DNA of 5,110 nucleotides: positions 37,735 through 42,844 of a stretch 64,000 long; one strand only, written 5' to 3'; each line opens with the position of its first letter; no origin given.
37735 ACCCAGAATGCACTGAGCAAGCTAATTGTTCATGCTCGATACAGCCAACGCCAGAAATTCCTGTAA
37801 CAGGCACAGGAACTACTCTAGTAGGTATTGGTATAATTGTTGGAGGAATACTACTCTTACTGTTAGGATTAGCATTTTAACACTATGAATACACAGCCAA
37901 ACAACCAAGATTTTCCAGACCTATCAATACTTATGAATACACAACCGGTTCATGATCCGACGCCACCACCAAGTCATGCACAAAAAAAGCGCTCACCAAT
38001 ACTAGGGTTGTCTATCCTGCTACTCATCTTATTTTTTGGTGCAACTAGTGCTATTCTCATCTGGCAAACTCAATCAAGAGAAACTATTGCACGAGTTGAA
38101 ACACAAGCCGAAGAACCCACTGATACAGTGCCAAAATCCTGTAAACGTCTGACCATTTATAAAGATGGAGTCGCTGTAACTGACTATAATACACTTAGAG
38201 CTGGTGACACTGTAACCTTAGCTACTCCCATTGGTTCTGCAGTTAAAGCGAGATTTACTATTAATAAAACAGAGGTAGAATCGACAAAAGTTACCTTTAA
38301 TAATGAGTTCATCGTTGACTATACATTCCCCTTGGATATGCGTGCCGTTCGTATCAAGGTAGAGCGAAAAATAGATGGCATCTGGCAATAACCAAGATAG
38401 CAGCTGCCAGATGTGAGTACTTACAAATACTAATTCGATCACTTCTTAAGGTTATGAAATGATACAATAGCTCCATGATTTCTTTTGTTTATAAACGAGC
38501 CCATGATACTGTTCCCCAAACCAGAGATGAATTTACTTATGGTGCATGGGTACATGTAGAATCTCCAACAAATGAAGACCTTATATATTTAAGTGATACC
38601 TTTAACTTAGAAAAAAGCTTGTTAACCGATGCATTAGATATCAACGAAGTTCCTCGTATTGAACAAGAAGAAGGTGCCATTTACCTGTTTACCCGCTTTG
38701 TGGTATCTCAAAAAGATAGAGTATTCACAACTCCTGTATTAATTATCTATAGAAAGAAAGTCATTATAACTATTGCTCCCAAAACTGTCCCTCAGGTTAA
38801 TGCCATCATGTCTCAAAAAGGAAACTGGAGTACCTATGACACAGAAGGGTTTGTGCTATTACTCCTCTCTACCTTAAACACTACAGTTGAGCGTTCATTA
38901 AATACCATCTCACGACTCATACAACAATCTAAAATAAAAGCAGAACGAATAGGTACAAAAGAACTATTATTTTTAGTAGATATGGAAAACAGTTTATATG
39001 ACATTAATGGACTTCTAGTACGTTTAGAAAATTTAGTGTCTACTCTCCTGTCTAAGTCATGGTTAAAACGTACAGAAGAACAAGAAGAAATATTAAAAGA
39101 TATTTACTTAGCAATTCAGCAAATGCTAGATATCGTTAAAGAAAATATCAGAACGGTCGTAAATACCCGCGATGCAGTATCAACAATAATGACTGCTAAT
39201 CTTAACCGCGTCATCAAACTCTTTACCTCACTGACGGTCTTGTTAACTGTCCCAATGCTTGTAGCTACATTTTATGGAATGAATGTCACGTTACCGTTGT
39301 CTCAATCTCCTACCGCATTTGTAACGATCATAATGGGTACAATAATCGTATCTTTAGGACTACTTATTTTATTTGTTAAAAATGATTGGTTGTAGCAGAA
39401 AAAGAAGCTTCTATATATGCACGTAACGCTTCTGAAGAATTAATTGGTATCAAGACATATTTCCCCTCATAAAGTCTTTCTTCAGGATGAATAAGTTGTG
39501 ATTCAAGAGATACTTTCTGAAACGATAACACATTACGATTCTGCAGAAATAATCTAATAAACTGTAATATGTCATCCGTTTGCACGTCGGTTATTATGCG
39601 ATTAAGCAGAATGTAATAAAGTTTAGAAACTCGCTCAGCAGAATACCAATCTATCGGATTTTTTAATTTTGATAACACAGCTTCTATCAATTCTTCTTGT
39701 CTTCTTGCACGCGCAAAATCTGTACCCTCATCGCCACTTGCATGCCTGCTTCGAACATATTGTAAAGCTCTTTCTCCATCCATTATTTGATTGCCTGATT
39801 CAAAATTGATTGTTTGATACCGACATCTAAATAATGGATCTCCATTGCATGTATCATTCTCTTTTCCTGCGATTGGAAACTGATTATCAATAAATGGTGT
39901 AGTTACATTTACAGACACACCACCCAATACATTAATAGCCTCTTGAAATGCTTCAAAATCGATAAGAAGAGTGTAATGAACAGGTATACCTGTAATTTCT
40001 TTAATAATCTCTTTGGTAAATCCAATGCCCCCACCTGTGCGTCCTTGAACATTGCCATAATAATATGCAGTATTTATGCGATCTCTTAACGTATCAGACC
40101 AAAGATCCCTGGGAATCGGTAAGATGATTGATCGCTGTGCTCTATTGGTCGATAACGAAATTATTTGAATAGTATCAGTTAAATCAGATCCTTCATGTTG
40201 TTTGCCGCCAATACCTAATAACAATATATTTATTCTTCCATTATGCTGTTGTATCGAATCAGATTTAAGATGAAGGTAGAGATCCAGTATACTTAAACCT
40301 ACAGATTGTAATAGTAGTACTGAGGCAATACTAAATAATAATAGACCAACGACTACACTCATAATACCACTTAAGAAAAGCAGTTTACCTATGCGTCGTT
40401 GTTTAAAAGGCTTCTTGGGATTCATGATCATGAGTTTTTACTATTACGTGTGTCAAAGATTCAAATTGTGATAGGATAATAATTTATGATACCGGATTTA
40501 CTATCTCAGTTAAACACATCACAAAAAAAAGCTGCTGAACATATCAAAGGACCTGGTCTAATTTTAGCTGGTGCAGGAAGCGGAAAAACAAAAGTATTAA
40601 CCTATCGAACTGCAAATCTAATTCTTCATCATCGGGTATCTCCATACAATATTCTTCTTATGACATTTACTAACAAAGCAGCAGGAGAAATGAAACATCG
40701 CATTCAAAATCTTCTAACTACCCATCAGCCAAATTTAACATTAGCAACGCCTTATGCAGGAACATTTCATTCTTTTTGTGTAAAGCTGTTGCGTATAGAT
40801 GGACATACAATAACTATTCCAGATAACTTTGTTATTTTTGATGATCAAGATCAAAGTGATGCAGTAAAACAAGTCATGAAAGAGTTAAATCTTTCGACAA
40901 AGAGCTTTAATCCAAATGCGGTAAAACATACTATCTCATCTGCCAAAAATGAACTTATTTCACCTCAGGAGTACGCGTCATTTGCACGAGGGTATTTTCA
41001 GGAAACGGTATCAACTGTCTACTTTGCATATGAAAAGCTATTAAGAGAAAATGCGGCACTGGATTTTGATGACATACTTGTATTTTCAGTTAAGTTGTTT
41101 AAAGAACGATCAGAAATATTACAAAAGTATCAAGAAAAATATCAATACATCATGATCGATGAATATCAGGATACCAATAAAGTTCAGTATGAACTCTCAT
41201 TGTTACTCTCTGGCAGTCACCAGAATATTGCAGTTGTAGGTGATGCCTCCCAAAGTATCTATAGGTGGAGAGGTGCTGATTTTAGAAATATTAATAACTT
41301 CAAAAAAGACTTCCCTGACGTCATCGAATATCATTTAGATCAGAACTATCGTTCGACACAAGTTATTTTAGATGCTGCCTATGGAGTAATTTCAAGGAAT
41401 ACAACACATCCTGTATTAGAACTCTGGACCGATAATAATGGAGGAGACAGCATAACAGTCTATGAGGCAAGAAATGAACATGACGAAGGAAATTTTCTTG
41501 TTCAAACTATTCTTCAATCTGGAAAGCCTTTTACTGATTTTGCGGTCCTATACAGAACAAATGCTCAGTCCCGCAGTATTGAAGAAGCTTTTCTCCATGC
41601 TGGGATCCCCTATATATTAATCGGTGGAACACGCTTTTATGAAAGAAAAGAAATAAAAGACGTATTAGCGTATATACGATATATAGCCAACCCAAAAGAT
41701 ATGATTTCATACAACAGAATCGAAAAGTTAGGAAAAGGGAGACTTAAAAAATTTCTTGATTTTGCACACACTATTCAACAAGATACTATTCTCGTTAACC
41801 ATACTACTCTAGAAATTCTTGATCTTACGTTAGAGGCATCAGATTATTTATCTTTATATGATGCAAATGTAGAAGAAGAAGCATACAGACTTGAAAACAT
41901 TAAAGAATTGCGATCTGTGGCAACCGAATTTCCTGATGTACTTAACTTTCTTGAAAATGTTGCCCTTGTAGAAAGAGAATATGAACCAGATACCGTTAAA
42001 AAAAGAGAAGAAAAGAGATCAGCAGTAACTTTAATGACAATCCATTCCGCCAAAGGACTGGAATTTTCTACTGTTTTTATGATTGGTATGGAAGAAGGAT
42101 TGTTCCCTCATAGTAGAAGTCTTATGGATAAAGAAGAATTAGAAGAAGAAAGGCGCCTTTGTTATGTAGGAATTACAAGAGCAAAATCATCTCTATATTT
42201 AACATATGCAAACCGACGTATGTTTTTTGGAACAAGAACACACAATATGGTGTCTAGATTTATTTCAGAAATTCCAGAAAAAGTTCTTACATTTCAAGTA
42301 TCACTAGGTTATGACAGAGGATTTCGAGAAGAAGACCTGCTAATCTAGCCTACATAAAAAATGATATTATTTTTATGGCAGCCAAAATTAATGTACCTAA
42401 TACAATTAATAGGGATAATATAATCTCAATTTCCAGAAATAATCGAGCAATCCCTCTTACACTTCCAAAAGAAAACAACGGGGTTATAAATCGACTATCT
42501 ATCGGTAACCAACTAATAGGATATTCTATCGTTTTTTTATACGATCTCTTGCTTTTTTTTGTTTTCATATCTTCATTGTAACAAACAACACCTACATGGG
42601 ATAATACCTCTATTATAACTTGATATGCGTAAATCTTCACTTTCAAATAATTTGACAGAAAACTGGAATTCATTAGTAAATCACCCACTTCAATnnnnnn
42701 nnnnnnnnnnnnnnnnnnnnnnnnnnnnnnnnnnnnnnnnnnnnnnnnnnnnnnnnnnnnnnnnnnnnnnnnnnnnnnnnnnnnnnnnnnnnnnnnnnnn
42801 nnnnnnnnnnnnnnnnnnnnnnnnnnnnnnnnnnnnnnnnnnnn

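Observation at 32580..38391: Seven-gene co-directional surface operon pairing PilN/PilO-like genes with anchored proteins of no recognisable family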

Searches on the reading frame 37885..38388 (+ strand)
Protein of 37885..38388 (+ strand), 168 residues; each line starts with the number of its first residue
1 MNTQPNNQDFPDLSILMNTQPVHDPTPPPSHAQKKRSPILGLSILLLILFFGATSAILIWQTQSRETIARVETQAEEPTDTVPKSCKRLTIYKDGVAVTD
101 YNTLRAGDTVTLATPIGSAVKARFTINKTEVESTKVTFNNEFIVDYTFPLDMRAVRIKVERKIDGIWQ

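Call 3: search_protein_families(library=pfam, proteins=[window:37885-38388:+], max_evalue=1)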
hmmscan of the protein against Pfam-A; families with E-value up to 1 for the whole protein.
window:37885-38388:+ (168 aa): 1 family
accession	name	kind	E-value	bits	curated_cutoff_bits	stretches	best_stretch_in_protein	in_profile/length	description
PF23924.1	DUF7263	-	0.0055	16.8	27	1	61-141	120-195/222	Family of unknown function (DUF7263)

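Call 4: search_protein_families(library=ncbifam, proteins=[window:37885-38388:+], max_evalue=1)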
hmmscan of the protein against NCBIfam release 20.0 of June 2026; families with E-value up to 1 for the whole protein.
window:37885-38388:+ (168 aa): 0 families

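Call 25: search_protein_representatives(protein=window:37885-38388:+)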
Query: 168 residues. Proteins with E-value up to 0.001 (for the whole library): 101; up to 1e-10: 7; up to 1e-30: 1. The best 101 are listed.
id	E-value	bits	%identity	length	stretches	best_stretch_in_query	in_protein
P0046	4.1e-39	150.4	49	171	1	6-168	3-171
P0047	2.5e-30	121.9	48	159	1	9-168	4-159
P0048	3.2e-17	79.2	39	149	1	30-168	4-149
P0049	2.1e-16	76.6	40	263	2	78-168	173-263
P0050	2.8e-15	72.9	36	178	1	16-168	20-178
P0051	2.4e-14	69.9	38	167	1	16-168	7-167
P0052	1.6e-13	67.2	33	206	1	16-168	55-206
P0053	1.4e-10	57.6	39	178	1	1-159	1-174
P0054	2.0e-10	57.2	35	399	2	75-168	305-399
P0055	3.5e-10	56.4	45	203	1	76-161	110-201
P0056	2.3e-09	53.7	31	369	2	85-160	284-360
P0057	8.5e-09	51.9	34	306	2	75-167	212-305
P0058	1.2e-08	51.4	36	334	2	77-168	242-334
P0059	2.0e-08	50.7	38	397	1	78-168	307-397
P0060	4.4e-08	49.5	39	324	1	76-167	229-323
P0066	2.0e-07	47.4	36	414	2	77-168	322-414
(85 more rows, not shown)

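Call 58: predict_structure(alignment_id=A6)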
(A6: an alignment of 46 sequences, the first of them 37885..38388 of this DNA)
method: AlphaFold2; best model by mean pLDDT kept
length: 168 residues; sequences in the alignment: 46
mean_pLDDT: 81.4   pTM: 0.51
mean pLDDT of the five models: 81.4, 81.3, 79.6, 79.6, 78.7
residues with pLDDT >= 90: 96; 70-90: 14; 50-70: 46; < 50: 12
segments of 3 or more residues with pLDDT < 50: 1-3, 68-72
pLDDT, mean of each block of 10 residues (from residue 1): 56 59 65 72 95 93 61 49 70 96 96 97 97 96 98 94 95
secondary structure, 60 per line:
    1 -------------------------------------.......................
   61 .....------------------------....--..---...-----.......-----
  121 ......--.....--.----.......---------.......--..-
elements in order: H38-65 E90-93 E109-115 E121-126 E129-133 E141-147 E157-163

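Call 65: find_encoding_contigs(protein=P0066, flank=10000, max_places=1)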
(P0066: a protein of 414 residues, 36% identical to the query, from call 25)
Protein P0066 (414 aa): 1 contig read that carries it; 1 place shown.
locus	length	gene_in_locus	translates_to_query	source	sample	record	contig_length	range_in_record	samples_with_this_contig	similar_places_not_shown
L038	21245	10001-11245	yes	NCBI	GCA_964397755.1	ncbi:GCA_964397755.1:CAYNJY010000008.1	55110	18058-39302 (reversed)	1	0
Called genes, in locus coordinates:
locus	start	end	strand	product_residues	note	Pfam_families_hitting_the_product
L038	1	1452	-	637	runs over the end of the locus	PF00012:HSP70, PF06723:MreB_Mbl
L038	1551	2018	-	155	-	PF01025:GrpE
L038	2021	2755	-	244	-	PF01628:HrcA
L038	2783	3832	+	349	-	PF00963:Cohesin, PF17936:Big_6 (weak), PF19077:Big_13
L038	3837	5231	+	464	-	PF01229:Glyco_hydro_39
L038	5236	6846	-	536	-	PF03023:MurJ, PF13440:Polysacc_synt_3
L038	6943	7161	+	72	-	PF01649:Ribosomal_S20p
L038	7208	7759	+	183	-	PF05137:PilN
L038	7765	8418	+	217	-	PF04350:PilO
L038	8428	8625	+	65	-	-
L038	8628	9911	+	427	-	PF00041:fn3 (faint), PF16656:Pur_ac_phosph_N (weak)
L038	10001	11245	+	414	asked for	-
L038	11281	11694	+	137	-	-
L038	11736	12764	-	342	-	PF03816:LytR_cpsA_psr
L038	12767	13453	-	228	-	PF00121:TIM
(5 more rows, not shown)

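Call 87: search_protein_families(library=pfam, alignment_id=A6, max_evalue=0.01)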
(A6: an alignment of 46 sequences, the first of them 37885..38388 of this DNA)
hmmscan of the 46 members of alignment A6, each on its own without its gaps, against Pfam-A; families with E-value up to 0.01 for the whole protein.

A. member 1, window:37885-38388:+ (168 aa): 1 family
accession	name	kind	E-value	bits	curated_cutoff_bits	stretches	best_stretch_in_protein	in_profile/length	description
PF23924.1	DUF7263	-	0.0055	16.8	27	1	61-141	120-195/222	Family of unknown function (DUF7263)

B. families by the number of members that match (of 46 scanned): 6 families
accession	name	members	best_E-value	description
PF09099.16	Qn_am_d_aIII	1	0.00032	Quinohemoprotein amine dehydrogenase, alpha subunit domain III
PF17892.7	Cadherin_5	1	0.0012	Cadherin-like domain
PF01245.26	Ribosomal_L19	1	0.0019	Ribosomal protein L19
PF23924.1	DUF7263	1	0.0055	Family of unknown function (DUF7263)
PF00207.28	A2M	1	0.0086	Alpha-2-macroglobulin family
PF25184.1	YxzE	1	0.0099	YxzE-like putative bacteriocin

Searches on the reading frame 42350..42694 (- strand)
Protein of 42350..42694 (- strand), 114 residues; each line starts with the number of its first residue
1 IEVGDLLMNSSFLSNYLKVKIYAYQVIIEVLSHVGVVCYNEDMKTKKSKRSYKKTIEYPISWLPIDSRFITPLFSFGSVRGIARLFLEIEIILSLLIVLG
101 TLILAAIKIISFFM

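Call 55: search_protein_families(library=pfam, proteins=[window:42350-42694:-], max_evalue=0.1)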
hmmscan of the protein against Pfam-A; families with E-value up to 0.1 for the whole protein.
window:42350-42694:- (114 aa): 1 family
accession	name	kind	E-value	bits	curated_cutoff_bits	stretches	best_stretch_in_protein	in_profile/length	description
PF22223.1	ATR1_N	-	0.0064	16.7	27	1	25-57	5-37/50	ATR1 N-terminal domain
